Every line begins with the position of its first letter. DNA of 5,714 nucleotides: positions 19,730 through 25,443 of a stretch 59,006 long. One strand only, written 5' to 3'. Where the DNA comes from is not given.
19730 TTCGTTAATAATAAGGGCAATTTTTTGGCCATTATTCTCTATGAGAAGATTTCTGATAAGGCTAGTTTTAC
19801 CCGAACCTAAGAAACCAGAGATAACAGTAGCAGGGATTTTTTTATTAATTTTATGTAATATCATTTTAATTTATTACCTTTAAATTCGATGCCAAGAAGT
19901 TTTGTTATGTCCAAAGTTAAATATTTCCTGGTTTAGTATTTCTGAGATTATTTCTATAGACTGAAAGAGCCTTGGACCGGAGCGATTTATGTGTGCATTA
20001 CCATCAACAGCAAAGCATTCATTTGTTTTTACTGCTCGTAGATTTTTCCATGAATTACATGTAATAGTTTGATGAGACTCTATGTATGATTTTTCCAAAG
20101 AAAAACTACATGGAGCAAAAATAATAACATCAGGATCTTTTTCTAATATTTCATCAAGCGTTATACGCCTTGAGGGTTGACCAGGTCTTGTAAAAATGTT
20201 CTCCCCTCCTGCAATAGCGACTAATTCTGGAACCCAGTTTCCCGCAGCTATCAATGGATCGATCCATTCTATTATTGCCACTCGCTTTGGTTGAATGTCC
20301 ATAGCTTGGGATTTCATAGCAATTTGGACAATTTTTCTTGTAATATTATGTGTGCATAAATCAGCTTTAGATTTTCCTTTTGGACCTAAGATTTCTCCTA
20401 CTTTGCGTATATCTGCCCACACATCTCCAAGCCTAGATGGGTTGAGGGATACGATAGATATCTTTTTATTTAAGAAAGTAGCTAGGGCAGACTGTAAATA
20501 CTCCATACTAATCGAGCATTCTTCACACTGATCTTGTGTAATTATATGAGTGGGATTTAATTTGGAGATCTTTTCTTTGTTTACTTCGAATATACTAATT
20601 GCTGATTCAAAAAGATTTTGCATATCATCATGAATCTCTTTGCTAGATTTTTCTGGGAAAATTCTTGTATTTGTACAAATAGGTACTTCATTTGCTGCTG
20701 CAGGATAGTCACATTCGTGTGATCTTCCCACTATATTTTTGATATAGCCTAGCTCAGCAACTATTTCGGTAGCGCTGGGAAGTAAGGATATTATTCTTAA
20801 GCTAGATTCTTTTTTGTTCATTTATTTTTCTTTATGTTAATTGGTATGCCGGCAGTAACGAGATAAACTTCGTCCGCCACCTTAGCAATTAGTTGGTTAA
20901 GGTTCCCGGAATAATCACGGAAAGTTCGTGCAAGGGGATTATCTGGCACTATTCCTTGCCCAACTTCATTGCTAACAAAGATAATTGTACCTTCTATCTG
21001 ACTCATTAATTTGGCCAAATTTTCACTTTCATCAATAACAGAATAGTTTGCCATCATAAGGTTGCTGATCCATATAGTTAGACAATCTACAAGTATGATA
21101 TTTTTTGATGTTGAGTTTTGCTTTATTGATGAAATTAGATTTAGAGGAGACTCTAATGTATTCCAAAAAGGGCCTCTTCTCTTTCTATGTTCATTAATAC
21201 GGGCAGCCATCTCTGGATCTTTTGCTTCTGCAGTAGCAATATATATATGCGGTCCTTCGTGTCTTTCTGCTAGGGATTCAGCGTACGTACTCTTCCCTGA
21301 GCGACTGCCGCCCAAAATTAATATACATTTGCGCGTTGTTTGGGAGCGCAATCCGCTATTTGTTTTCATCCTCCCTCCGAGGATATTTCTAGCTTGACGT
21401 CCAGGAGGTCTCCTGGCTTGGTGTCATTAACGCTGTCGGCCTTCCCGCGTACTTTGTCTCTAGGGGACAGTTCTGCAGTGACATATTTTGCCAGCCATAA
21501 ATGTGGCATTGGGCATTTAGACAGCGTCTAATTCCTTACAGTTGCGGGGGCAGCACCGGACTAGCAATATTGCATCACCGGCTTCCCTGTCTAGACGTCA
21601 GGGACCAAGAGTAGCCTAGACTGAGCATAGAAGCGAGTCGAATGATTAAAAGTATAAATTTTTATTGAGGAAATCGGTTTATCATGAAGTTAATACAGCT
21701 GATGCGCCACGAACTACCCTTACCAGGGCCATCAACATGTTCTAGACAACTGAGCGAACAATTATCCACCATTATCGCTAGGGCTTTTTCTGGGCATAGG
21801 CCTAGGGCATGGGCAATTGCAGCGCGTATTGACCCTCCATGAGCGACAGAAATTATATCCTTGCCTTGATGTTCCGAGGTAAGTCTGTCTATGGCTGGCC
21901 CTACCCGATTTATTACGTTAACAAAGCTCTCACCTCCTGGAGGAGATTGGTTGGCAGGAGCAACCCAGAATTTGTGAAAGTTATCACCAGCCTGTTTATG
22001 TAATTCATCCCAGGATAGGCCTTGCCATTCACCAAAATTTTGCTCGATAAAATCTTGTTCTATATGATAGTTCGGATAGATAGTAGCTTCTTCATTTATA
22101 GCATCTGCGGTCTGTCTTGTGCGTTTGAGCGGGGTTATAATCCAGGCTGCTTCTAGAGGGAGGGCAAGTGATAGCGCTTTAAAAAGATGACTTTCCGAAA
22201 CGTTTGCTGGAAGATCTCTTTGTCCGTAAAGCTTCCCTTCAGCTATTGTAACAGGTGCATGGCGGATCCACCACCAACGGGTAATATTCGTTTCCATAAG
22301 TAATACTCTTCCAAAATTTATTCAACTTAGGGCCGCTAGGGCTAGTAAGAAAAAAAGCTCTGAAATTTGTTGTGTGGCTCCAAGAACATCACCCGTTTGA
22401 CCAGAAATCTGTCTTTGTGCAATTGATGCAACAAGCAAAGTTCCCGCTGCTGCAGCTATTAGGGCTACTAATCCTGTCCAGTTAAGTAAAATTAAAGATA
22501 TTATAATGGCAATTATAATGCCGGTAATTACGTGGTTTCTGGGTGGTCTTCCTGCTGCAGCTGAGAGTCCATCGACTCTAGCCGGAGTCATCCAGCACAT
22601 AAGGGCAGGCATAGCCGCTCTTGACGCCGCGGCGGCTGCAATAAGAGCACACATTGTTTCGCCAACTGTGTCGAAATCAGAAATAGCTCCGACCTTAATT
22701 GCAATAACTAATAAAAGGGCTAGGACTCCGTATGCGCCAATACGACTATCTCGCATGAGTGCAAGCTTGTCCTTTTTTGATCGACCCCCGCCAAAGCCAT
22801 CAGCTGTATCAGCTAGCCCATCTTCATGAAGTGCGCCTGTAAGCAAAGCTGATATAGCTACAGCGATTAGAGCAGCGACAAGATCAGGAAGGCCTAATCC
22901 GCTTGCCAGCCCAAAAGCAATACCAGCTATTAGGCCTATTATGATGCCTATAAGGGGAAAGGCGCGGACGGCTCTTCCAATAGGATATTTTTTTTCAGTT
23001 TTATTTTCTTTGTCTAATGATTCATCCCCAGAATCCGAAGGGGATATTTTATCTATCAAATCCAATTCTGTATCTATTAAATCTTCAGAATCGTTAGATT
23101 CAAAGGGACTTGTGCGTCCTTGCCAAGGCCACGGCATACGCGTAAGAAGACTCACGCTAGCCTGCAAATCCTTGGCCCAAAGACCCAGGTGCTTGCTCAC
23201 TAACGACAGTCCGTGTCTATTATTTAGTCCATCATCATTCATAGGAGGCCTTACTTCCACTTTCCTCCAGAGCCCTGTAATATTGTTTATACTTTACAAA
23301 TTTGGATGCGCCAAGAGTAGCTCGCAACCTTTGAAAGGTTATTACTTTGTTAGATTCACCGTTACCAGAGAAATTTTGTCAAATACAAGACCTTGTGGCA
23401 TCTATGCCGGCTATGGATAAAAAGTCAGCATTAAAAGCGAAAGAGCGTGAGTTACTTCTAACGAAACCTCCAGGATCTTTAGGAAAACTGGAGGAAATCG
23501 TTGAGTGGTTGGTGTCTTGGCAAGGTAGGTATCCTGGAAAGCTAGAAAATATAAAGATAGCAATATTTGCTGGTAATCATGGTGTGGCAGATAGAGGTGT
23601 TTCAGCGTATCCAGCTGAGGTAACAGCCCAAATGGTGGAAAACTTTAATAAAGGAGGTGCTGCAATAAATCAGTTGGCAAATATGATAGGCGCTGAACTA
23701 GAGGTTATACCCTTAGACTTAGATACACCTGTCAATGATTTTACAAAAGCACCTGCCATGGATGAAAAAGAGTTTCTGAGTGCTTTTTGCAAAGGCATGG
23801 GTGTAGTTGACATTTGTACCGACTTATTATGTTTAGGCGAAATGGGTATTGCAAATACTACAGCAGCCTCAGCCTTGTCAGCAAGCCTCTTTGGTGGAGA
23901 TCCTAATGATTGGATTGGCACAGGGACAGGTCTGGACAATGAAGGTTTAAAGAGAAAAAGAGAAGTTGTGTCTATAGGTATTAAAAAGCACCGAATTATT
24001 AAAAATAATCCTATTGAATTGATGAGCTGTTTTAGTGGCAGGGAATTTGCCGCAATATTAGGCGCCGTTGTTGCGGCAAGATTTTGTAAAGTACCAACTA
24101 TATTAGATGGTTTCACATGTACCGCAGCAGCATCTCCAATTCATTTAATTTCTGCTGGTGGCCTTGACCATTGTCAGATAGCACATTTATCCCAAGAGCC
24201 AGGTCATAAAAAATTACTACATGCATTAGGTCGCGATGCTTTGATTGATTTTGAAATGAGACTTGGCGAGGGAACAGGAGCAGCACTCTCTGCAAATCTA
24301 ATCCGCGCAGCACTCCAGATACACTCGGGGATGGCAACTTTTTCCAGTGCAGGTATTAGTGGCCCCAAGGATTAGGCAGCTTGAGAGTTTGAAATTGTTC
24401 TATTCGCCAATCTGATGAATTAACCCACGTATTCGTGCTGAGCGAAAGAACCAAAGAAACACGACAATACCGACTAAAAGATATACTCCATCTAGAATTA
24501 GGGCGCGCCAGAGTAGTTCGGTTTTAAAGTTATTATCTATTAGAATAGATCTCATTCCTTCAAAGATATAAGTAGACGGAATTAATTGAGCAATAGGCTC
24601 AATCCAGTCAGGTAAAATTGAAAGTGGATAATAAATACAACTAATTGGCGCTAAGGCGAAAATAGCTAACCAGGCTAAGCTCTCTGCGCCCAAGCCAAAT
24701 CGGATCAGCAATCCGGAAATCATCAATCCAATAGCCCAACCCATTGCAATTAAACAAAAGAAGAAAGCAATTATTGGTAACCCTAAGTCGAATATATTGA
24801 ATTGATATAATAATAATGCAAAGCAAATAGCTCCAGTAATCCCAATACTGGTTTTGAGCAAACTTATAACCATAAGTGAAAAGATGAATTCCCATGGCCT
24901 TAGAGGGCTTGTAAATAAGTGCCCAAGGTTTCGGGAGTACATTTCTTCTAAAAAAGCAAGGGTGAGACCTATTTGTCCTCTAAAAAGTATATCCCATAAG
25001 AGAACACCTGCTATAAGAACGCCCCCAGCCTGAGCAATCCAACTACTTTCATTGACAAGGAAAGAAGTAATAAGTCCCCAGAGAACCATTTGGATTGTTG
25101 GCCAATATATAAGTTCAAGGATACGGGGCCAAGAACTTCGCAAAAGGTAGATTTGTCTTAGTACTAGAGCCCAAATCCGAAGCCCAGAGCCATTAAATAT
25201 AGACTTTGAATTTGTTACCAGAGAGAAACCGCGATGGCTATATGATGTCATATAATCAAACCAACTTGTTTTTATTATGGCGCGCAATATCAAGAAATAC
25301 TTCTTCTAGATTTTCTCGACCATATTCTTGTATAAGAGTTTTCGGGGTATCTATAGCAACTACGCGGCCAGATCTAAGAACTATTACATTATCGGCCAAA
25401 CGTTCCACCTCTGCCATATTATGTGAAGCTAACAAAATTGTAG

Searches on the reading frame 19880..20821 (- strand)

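Call 4: search_protein_families(library=ncbifam, proteins=[window:19880-20821:-])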
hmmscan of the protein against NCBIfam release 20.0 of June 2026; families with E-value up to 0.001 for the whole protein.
window:19880-20821:- (313 aa): 5 families
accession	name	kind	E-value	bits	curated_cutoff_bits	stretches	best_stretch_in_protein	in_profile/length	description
TIGR03659.1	IsdE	equivalog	3.1e-10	39.7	298.65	1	59-273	65-268/292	heme ABC transporter substrate-binding protein IsdE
NF002894.0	PRK03379.1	equivalog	2.5e-09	36.7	234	1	117-237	98-216/266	vitamin B12 ABC transporter substrate-binding protein BtuF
TIGR04281.1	peripla_PGF_1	equivalog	8e-09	35.1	325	1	156-302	137-270/330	PGF-CTERM-anchored ABC transporter substrate-binding protein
TIGR03868.1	F420-O_ABCperi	hypoth_equivalog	0.00047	19.5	392.4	0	130-275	126-265/287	putative F420-0 ABC transporter substrate-binding protein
NF038402.1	TroA_like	subfamily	0.00067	19.3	30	0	174-237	122-189/219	helical backbone metal receptor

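Call 10: search_protein_families(library=pfam, proteins=[window:19880-20821:-])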
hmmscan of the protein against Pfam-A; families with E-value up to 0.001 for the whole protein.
window:19880-20821:- (313 aa): 1 family
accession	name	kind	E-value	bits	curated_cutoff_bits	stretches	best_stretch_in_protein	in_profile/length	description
PF01497.23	Peripla_BP_2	-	5.1e-16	59.2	27.5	1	10-273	1-232/235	Periplasmic binding protein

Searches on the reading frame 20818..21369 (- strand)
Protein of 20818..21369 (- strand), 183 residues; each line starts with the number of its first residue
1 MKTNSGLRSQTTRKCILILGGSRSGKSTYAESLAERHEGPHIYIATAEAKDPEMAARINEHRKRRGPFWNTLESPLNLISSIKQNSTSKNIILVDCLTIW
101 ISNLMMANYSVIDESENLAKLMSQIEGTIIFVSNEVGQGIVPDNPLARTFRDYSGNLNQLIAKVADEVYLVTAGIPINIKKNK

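Call 4: search_protein_families(library=ncbifam, proteins=[window:20818-21369:-])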
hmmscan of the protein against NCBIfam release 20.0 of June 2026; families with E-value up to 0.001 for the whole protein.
window:20818-21369:- (183 aa): 1 family
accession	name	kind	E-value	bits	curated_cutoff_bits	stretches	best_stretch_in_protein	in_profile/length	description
NF004469.0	PRK05800.1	equivalog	1.7e-63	213.4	161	1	14-181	3-171/173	bifunctional adenosylcobinamide kinase/adenosylcobinamide-phosphate guanylyltransferase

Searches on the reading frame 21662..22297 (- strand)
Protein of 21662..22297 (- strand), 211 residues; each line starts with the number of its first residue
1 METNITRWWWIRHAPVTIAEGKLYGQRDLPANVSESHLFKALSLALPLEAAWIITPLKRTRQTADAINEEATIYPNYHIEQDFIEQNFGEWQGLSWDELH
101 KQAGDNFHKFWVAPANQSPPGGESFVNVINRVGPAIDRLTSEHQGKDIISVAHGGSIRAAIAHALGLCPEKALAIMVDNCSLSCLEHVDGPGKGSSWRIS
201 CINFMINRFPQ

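Call 4: search_protein_families(library=ncbifam, proteins=[window:21662-22297:-])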
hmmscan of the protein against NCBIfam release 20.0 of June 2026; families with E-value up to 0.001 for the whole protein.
window:21662-22297:- (211 aa): 13 families
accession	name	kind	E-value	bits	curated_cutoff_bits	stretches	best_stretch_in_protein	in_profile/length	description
TIGR03162.1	ribazole_cobC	equivalog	3e-34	118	162.9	1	10-184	3-175/176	alpha-ribazole phosphatase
NF005567.0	PRK07238.1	equivalog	6.2e-27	94.9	326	1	5-189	177-363/378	bifunctional RNase H/acid phosphatase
NF045917.1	PhserinePhPspA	equivalog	2.7e-19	69.7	350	1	11-186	7-183/211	phosphoserine phosphatase PspA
TIGR03848.1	MSMEG_4193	subfamily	4.1e-17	62.3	203.85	1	46-186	45-185/204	MSMEG_4193 family putative phosphomutase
NF011580.0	PRK15004.1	equivalog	2.5e-15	57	250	1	9-189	4-185/203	adenosylcobalamin/alpha-ribazole phosphatase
NF009994.0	PRK13463.1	equivalog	7.5e-14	52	277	1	53-193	53-192/203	phosphoserine phosphatase 1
NF038349.1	dPGM_arch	equivalog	3e-11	43.6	225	1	53-188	49-172/194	2,3-diphosphoglycerate-dependent phosphoglycerate mutase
NF002339.0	PRK01295.1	equivalog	1.9e-10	40.5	316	1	55-174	57-179/206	2,3-bisphosphoglycerate-dependent phosphoglycerate mutase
NF002217.0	PRK01112.1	equivalog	2.2e-09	37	320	1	71-172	98-200/228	2,3-bisphosphoglycerate-dependent phosphoglycerate mutase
NF002901.0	PRK03482.1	equivalog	8.8e-09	35.3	261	1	52-199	50-196/215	2,3-diphosphoglycerate-dependent phosphoglycerate mutase GpmB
NF009993.0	PRK13462.1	equivalog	2.4e-06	27.3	226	1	41-172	49-166/203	acid phosphatase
NF010713.0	PRK14115.1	equivalog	0.00021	20.7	305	0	119-175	146-204/248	2,3-diphosphoglycerate-dependent phosphoglycerate mutase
TIGR01258.1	pgm_1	subfamily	0.00026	20.5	81.7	0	118-171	144-199/245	2,3-bisphosphoglycerate-dependent phosphoglycerate mutase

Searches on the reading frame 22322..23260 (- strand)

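Call 4: search_protein_families(library=ncbifam, proteins=[window:22322-23260:-])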
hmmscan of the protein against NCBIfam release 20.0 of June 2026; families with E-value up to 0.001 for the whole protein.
window:22322-23260:- (312 aa): 6 families
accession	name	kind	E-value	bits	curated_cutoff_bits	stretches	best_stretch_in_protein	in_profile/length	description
NF001276.0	PRK00235.1-2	equivalog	2.2e-61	207.6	322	1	93-309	33-257/260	adenosylcobinamide-GDP ribazoletransferase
NF001277.0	PRK00235.1-3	equivalog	1.1e-47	162.8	273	1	94-310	31-251/255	adenosylcobinamide-GDP ribazoletransferase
TIGR00317.1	cobS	equivalog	1.8e-39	136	110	1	95-308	28-241/241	adenosylcobinamide-GDP ribazoletransferase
NF001278.0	PRK00235.1-5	equivalog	2.2e-34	119.2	252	1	93-310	27-243/246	adenosylcobinamide-GDP ribazoletransferase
NF001279.0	PRK00235.2-1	equivalog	1.5e-24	87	282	1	95-309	27-245/248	adenosylcobinamide-GDP ribazoletransferase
NF001282.0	PRK00235.2-4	equivalog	1.4e-12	47.5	342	1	95-300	49-270/286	adenosylcobinamide-GDP ribazoletransferase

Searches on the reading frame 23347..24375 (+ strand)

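Call 65: search_protein_families(library=pfam, proteins=[window:23347-24375:+], max_evalue=0.00001)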
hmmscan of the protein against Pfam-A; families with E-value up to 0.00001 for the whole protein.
window:23347-24375:+ (342 aa): 1 family
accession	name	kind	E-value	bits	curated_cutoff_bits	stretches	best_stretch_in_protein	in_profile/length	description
PF02277.22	DBI_PRT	-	4e-103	345.6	22.6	1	21-337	2-329/329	Phosphoribosyltransferase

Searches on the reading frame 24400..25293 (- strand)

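Call 65: search_protein_families(library=pfam, proteins=[window:24400-25293:-], max_evalue=0.00001)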
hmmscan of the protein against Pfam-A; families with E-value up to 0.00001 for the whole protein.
window:24400-25293:- (297 aa): 2 families
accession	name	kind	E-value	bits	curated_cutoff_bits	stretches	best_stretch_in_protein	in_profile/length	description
PF01061.29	ABC2_membrane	-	5.1e-11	42.9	26.9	1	41-251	4-210/211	ABC-2 type transporter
PF12698.13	ABC2_membrane_3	-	5.7e-10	39.3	31.6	1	102-282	172-344/347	ABC-2 family transporter protein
